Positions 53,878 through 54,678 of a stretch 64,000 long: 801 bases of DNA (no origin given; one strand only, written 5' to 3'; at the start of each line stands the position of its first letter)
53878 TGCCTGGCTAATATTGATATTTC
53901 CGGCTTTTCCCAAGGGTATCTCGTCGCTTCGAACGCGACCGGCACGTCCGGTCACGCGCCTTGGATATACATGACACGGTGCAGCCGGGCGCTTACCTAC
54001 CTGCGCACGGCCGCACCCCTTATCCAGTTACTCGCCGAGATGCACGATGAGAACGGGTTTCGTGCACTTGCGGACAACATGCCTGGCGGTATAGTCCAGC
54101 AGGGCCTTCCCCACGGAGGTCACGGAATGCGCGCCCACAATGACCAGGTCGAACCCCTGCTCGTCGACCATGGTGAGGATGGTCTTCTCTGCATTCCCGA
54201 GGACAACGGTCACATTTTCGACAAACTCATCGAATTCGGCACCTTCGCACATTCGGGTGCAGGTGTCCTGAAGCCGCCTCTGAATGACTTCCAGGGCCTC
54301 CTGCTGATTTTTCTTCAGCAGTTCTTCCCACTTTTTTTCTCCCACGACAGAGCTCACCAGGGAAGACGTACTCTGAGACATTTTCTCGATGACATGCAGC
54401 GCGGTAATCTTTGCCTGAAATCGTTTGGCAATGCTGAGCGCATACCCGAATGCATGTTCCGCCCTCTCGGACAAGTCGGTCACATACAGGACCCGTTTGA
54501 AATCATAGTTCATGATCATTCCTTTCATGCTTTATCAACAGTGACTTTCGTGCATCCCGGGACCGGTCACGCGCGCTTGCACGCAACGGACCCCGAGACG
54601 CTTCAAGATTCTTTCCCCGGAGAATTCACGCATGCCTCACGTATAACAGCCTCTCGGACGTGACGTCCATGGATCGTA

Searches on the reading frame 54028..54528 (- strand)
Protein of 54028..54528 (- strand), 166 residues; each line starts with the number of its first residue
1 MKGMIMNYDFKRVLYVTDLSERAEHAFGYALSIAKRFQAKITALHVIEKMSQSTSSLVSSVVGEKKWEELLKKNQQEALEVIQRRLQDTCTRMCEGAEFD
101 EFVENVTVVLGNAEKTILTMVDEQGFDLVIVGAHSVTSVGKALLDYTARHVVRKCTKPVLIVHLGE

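Call 60: search_protein_families(library=ncbifam, proteins=[window:54028-54528:-], max_evalue=1e-10)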
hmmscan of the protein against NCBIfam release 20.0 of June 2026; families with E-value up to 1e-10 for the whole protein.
window:54028-54528:- (166 aa): 0 families

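Call 84: search_protein_families(library=pfam, proteins=[window:54028-54528:-], max_evalue=0.00001)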
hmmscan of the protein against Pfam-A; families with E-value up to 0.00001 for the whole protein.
window:54028-54528:- (166 aa): 1 family
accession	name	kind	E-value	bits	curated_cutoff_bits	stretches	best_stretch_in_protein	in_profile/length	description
PF00582.32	Usp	-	4.2e-28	99.1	24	1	10-163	2-141/141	Universal stress protein family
